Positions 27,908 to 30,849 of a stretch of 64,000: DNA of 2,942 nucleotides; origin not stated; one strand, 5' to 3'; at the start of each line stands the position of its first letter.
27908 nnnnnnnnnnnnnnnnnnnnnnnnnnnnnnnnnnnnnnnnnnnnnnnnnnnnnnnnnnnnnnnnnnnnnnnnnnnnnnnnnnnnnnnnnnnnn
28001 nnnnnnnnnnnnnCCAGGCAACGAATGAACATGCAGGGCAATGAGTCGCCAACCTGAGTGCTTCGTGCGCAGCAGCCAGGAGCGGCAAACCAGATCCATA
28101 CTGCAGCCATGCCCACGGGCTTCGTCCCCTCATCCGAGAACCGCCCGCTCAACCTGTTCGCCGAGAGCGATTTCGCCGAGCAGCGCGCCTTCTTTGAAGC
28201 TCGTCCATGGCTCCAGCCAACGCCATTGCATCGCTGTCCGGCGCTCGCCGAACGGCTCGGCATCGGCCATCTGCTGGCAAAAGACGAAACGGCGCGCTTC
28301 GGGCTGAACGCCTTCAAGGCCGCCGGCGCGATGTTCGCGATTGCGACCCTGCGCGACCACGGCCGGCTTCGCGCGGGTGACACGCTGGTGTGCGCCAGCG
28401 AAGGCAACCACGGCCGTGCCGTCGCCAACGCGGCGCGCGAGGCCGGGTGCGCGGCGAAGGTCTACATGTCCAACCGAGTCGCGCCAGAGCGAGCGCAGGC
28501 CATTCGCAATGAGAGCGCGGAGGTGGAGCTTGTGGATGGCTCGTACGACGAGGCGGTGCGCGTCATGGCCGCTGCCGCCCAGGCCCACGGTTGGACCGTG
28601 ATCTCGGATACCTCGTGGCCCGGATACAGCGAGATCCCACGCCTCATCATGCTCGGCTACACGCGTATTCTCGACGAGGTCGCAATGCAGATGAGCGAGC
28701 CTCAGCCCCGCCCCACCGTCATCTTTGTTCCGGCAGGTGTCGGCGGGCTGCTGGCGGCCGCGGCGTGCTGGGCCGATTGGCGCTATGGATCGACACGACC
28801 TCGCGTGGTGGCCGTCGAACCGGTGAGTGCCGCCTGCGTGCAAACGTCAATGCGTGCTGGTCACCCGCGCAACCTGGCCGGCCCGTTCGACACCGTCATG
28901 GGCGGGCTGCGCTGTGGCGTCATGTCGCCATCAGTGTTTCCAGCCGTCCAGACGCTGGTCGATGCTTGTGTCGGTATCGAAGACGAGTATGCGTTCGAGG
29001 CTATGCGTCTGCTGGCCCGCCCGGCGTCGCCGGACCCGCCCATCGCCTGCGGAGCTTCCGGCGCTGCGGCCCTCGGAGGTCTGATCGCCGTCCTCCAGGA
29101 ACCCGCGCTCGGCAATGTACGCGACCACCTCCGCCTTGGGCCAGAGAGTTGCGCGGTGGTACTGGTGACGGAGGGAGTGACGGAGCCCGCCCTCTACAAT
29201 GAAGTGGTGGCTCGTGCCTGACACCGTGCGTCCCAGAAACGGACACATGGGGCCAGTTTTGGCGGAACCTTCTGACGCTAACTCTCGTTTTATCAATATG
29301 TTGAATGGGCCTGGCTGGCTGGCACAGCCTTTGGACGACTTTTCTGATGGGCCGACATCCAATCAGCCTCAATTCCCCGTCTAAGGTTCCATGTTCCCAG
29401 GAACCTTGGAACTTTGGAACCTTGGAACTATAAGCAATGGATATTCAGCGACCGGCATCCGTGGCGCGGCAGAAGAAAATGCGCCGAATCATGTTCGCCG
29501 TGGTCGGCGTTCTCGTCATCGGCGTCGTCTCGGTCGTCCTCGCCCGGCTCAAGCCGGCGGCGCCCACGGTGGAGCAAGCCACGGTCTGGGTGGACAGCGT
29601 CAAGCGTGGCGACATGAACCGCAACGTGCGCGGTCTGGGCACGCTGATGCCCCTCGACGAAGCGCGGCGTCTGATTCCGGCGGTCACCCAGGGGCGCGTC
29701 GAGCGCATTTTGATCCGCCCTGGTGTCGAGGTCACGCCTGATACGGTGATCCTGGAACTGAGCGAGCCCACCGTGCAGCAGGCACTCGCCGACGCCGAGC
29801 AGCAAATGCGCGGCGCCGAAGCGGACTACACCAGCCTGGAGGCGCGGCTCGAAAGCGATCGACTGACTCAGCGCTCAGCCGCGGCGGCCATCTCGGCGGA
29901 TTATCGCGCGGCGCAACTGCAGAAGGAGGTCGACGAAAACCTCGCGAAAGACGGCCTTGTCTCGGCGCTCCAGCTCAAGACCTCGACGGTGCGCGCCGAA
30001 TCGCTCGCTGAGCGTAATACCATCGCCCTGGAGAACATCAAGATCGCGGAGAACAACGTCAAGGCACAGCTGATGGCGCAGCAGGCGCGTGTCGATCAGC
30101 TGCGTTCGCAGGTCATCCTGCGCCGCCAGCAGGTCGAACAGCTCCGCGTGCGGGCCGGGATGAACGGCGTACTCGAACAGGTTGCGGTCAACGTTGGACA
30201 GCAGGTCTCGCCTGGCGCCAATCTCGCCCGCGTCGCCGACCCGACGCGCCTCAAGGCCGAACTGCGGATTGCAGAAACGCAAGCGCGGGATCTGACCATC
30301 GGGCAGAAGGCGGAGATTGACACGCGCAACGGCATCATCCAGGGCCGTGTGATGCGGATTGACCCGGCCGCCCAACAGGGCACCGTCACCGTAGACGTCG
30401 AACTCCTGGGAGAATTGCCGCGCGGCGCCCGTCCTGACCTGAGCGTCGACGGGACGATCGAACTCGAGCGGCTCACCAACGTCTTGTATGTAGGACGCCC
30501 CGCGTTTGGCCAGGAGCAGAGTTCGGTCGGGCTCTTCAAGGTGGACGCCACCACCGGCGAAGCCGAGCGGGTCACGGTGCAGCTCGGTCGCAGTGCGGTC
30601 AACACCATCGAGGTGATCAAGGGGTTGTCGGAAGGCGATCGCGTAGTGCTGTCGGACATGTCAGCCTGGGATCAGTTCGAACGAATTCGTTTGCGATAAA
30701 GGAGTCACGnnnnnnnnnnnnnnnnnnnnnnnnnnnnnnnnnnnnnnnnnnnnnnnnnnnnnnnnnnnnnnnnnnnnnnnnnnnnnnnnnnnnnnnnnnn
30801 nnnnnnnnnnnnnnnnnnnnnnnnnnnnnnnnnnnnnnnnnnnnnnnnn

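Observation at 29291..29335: Textbook-like IHF site plus sigma54 -24/-12 promoter upstream of the efflux operon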

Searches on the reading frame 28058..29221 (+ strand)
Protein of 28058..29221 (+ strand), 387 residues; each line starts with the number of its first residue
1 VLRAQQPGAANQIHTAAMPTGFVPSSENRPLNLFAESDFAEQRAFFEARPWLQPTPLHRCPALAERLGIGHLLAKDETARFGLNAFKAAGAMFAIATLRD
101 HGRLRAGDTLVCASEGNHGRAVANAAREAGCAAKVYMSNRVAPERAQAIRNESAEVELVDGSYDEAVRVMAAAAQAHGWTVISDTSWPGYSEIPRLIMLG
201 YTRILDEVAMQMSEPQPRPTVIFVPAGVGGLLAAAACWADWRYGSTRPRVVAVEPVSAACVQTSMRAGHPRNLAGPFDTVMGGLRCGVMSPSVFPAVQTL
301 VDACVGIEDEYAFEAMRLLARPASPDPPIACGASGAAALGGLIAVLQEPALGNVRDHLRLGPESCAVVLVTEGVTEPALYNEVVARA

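Call 7: search_protein_families(library=pfam, proteins=[window:28058-29221:+])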
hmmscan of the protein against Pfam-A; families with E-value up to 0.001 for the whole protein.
window:28058-29221:+ (387 aa): 1 family
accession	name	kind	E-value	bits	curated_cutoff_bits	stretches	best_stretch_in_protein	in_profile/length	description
PF00291.31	PALP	-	3.7e-57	194.4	35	1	52-342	5-275/295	Pyridoxal-phosphate dependent enzyme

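Call 19: search_protein_families(library=ncbifam, proteins=[window:28058-29221:+], max_evalue=0.00001)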
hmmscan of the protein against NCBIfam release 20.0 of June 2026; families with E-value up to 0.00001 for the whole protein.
window:28058-29221:+ (387 aa): 32 families (the best 25 are shown)
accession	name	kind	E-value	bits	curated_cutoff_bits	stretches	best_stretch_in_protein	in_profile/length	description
NF006058.0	PRK08206.1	equivalog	1.6e-105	352.9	276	2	109-386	118-395/402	diaminopropionate ammonia-lyase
TIGR03528.1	2_3_DAP_am_ly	equivalog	2e-80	270.3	532.25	2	109-384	115-393/396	diaminopropionate ammonia-lyase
TIGR01747.1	diampropi_NH3ly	subfamily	1.7e-73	247.6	274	1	33-384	1-374/376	diaminopropionate ammonia-lyase family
NF005292.0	PRK06815.1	equivalog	7.2e-29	100.8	371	1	44-322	11-271/320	threonine/serine dehydratase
NF005680.0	PRK07476.1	equivalog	1.7e-26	93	413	1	52-323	21-275/326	hydroxyectoine utilization dehydratase EutB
NF006094.0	PRK08246.1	subfamily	2.3e-24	86.4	331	1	49-344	18-284/310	serine/threonine dehydratase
TIGR02991.1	ectoine_eutB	equivalog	5.3e-23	81.5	413.35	1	53-312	18-261/317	hydroxyectoine utilization dehydratase EutB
NF004771.0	PRK06110.1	equivalog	3.1e-22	79.1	317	1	51-342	18-286/323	threonine dehydratase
TIGR01127.1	ilvA_1Cterm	equivalog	7e-22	77.9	378.75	1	84-341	28-264/380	threonine ammonia-lyase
NF006390.0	PRK08639.1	equivalog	7.6e-22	77.8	421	1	49-311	20-267/418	threonine ammonia-lyase IlvA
NF006674.0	PRK09224.1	subfamily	3.6e-21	75.4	577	1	54-310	25-263/508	threonine ammonia-lyase IlvA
TIGR01124.1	ilvA_2Cterm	equivalog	1.2e-20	73.6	411.3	1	54-319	17-264/499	threonine ammonia-lyase, biosynthetic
NF005454.0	PRK07048.1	equivalog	2.4e-20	72.9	452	1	56-321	27-273/324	threo-3-hydroxy-L-aspartate ammonia-lyase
NF005147.0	PRK06608.1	equivalog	1.3e-18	66.9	380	1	50-303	20-255/339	serine/threonine dehydratase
TIGR02079.1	THD1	equivalog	7.4e-18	64.5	440.55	1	48-274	10-223/410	threonine ammonia-lyase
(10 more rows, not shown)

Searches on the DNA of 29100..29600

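Call 18: search_rna_families(source=window, start=29100, end=29600, threshold=evalue, max_evalue=10)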
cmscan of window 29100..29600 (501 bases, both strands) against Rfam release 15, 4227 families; matches with E-value up to 10: 3.
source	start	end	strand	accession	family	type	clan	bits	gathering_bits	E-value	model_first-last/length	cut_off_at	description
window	29380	29426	+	RF03754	mir-3116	Gene; miRNA;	-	16.6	65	1.5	12-57/68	no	mir-3116 microRNA precursor family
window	29173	29223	+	RF01312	sR9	Gene; snRNA; snoRNA; CD-box;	-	14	36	6.2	1-55/55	no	Small nucleolar RNA sR9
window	29345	29410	-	RF01855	Plant_SRP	Gene;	CL00003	7.7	105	8.3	1-305/305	no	Plant signal recognition particle RNA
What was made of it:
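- Tried and rejected: Rfam scan of 29100-29600 at E <= 10 gave only chance-level hits (call 18).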

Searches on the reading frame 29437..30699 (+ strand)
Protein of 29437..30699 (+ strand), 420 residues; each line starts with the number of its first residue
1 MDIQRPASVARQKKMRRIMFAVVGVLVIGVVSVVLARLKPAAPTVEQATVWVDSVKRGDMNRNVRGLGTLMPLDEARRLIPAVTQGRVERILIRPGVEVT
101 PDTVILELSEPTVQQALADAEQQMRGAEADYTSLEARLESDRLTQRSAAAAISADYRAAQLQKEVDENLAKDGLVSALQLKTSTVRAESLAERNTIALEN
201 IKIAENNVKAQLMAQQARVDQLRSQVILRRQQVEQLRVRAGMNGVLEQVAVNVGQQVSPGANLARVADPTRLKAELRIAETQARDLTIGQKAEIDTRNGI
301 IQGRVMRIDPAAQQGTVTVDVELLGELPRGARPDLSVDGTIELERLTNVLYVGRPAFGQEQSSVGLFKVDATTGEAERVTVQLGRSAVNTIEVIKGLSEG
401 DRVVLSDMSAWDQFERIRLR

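Call 7: search_protein_families(library=pfam, proteins=[window:29437-30699:+])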
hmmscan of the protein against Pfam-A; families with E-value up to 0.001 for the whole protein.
window:29437-30699:+ (420 aa): 4 families
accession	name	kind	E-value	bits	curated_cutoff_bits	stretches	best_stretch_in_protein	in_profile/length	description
PF16576.10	HlyD_D23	-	2.8e-13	50.1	30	1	60-321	2-197/214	Barrel-sandwich domain of CusB or HlyD membrane-fusion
PF13437.12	HlyD_3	-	3.7e-13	50.6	22.2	1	238-324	2-92/106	HlyD family secretion protein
PF00364.28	Biotin_lipoyl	-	7.8e-05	22.9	22.1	0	236-265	43-72/73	Biotin-requiring enzyme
PF13533.13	Biotin_lipoyl_2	-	0.00053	20.2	29.8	0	238-260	3-25/32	Biotin-lipoyl like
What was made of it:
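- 29437..30699 (+): Membrane fusion (HlyD/MacA-like) adaptor protein, the first gene of the operon. Pfam HlyD_D23 and HlyD_3 (call 7).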

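Call 12: find_encoding_contigs(protein=window:29437-30699:+, flank=3000, max_places=6)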
Protein window:29437-30699:+ (420 aa): no gene with exactly this product is on record in the collection.

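Call 13: find_related_loci(query=window:29437-30696:+, collection=genome_contigs, flank=6000)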
Query window:29437-30696:+ (420 aa) in genome_contigs; peptide patterns used: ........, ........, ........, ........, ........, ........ (x = any residue, [..] = any of these).
297 stretches matched a pattern; 122 encode a relative of the query (tblastn E <= 1e-3); the best 80 are kept; 80 distinct loci.
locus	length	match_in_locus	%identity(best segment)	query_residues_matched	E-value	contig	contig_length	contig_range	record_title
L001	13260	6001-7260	90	1-420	0e+0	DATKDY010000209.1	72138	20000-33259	MAG TPA_asm: Vicinamibacterales bacterium isolate SMAG_U14485 k141_1410385, whole genome shotgun sequence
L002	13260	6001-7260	80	1-420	0e+0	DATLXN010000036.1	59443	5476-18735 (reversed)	MAG TPA_asm: Vicinamibacterales bacterium isolate SMAG_U13247 k141_58792, whole genome shotgun sequence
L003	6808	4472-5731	84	1-420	0e+0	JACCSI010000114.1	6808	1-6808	MAG: Acidobacteria bacterium isolate MGR_bin44 SD2897-2912_k127_3774820, whole genome shotgun sequence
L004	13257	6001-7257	82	1-420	0e+0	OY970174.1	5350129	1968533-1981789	MAG: uncultured Acidobacteriota bacterium isolate MFD01275.bin.c.18 genome assembly, chromosome: 1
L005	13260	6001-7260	77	1-420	0e+0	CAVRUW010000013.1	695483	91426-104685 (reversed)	MAG: uncultured Acidobacteriota bacterium isolate MFD02840.bin.1.220 genome assembly, contig: contig_44024, whole genome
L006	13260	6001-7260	76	1-420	0e+0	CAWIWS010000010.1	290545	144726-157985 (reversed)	MAG: uncultured Acidobacteriota bacterium isolate MFD02979.bin.2.36 genome assembly, contig: contig_118254, whole genome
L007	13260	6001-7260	75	1-420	0e+0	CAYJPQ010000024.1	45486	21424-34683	MAG TPA_asm: uncultured Bifidobacteriaceae bacterium isolate ERP124720_co1_137 genome assembly, contig: NODE_1141_length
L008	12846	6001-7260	75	1-420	0e+0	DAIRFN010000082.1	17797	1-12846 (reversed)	MAG TPA_asm: Vicinamibacterales bacterium isolate CTOTU25586 NODE_1068_length_17797_cov_4.976046, whole genome shotgun s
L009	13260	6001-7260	74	1-420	0e+0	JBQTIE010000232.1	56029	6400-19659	MAG: Acidobacteriota bacterium isolate SAR122 c_000000097515, whole genome shotgun sequence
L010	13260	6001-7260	74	1-420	0e+0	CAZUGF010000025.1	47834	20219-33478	MAG TPA_asm: uncultured Bifidobacteriaceae bacterium isolate SRP344714_co1_258 genome assembly, contig: NODE_1573_length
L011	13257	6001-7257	74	1-420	0e+0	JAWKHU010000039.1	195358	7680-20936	MAG: Vicinamibacterales bacterium isolate ABC2.44 ABC2.44.fa-39, whole genome shotgun sequence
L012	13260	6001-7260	76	1-420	0e+0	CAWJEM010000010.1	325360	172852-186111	MAG: uncultured Acidobacteriota bacterium isolate MFD04850.bin.1.250 genome assembly, contig: contig_45155, whole genome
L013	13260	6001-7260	75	1-420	0e+0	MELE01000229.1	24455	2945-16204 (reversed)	MAG: Acidobacteria bacterium RIFCSPLOWO2_12_FULL_67_14b rifcsplowo2_12_scaffold_6822, whole genome shotgun sequence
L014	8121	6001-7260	74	1-420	0e+0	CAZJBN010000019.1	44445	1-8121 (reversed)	MAG TPA_asm: uncultured Bifidobacteriaceae bacterium isolate SRP344714_co2_101 genome assembly, contig: NODE_1957_length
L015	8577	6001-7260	74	1-420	0e+0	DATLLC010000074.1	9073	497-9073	MAG TPA_asm: Vicinamibacterales bacterium isolate SMAG_U13738 k141_1608184, whole genome shotgun sequence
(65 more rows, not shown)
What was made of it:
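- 29437..30699 (+): It has 80 orthologous loci (call 13).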

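Call 19: search_protein_families(library=ncbifam, proteins=[window:29437-30699:+], max_evalue=0.00001)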
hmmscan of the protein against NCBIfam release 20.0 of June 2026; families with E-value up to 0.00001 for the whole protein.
window:29437-30699:+ (420 aa): 8 families
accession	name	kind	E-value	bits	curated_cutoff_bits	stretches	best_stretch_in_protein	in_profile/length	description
TIGR01730.1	RND_mfp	subfamily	6e-33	114.2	94.9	1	180-408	83-310/322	efflux RND transporter periplasmic adaptor subunit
TIGR00999.1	8a0102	subfamily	6e-16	58.4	319.3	1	186-406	45-265/271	CzcB/NccB family metal efflux transporter periplasmic adaptor subunit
TIGR00998.1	8a0101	subfamily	4.3e-13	48.9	390.8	1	105-312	77-285/334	EmrA/EmrK family multidrug efflux transporter periplasmic adaptor subunit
NF038010.1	ABC_adapt_DarC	equivalog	7.4e-13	48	450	1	14-411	11-408/417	darobactin export ABC transporter periplasmic adaptor subunit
TIGR01843.1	type_I_hlyD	subfamily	3.2e-11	42.9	208.65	1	60-172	27-137/422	HlyD family type I secretion periplasmic adaptor subunit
NF008606.0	PRK11578.1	equivalog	1.4e-08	34.3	342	0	334-409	291-366/371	macrolide transporter subunit MacA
TIGR02971.1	heterocyst_DevB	subfamily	2.4e-08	33.7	129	1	66-317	3-287/327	ABC exporter membrane fusion protein, DevB family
NF002939.0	PRK03598.1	equivalog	4.8e-07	29.2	393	1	85-316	52-288/332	secretion protein HlyD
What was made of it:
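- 29437..30699 (+): NCBIfam RND_mfp (call 19).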
